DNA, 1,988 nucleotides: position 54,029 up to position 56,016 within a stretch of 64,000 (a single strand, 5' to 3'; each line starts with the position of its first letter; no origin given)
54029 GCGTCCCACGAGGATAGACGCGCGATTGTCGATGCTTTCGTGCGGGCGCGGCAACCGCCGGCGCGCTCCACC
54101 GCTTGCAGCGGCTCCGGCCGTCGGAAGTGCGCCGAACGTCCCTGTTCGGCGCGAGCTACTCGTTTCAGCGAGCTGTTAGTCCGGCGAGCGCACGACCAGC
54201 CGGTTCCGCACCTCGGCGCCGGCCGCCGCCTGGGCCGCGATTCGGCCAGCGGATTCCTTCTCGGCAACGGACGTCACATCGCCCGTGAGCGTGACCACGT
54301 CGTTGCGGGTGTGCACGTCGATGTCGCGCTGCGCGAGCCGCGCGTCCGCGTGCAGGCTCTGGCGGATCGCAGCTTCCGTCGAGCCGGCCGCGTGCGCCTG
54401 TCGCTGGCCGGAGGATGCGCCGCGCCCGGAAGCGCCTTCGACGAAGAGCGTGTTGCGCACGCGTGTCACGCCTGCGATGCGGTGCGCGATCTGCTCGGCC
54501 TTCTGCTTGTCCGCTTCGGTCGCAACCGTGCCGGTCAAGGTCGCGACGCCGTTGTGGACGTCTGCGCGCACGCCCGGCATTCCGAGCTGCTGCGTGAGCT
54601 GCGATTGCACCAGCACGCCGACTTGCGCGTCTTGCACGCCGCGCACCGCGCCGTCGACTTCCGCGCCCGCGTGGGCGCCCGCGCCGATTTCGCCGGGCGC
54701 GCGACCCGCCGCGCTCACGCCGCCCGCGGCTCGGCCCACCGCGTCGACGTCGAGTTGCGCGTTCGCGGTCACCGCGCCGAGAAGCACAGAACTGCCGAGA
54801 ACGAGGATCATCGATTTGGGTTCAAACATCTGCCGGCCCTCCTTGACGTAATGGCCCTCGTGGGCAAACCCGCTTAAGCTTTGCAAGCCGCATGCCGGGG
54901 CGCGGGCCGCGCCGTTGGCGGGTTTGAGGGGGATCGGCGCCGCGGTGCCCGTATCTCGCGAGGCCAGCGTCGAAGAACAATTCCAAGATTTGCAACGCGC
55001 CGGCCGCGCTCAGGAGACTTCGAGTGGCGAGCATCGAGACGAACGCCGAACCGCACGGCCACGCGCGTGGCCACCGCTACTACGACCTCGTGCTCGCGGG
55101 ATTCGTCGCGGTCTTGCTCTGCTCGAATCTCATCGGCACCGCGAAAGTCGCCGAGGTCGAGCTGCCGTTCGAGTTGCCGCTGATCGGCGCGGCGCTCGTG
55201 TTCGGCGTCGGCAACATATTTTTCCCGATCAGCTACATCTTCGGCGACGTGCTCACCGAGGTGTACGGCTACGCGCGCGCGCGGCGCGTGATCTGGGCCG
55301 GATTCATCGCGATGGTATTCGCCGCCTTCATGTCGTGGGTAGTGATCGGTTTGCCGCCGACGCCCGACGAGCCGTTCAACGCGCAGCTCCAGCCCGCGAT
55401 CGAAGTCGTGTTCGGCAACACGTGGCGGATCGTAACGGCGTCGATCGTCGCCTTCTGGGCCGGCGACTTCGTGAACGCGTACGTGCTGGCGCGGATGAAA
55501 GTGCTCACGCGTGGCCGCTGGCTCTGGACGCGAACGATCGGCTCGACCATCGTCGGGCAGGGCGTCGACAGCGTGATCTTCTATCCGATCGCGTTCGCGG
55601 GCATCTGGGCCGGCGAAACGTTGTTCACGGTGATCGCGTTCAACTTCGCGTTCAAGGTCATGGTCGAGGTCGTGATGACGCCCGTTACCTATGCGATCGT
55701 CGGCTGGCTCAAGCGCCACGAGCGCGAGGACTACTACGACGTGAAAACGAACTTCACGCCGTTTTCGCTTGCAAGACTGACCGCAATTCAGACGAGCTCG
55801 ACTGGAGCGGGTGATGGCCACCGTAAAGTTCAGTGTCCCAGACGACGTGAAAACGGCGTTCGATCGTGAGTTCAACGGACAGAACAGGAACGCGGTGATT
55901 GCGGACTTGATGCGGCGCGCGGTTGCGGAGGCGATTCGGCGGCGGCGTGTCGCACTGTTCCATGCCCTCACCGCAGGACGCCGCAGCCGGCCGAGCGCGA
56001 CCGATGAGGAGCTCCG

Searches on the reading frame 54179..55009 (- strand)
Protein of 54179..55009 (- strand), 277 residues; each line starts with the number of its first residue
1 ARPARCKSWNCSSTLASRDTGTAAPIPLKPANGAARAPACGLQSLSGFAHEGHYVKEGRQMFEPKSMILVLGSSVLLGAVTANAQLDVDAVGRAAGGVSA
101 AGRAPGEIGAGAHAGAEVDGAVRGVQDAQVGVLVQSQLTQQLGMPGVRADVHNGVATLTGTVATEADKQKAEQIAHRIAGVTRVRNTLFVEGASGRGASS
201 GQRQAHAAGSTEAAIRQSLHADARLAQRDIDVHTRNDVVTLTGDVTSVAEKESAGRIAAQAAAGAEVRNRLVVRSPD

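Call 20: search_protein_families(library=pfam, proteins=[window:54179-55009:-], max_evalue=0.001)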
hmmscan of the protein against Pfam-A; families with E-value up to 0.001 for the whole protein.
window:54179-55009:- (277 aa): 1 family
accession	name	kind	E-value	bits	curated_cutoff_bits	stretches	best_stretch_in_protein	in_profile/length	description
PF04972.22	BON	-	4.6e-26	91.3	27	2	133-188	8-65/69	BON domain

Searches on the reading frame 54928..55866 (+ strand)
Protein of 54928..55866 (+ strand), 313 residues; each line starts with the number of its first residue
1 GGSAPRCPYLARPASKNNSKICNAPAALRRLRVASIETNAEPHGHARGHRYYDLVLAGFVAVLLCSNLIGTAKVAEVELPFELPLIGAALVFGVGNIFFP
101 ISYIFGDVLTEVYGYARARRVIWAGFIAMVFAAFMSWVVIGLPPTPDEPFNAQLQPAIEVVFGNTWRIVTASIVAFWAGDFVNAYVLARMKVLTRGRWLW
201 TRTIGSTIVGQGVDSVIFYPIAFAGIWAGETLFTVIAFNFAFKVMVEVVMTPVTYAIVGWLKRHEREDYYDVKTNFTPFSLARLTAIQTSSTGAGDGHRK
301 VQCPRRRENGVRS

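Call 20: search_protein_families(library=pfam, proteins=[window:54928-55866:+], max_evalue=0.001)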
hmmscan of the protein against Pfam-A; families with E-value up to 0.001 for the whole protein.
window:54928-55866:+ (313 aa): 1 family
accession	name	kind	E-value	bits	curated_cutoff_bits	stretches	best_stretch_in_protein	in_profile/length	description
PF02592.20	Vut_1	-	3.9e-53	180.3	27.2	1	94-256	2-151/152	Putative vitamin uptake transporter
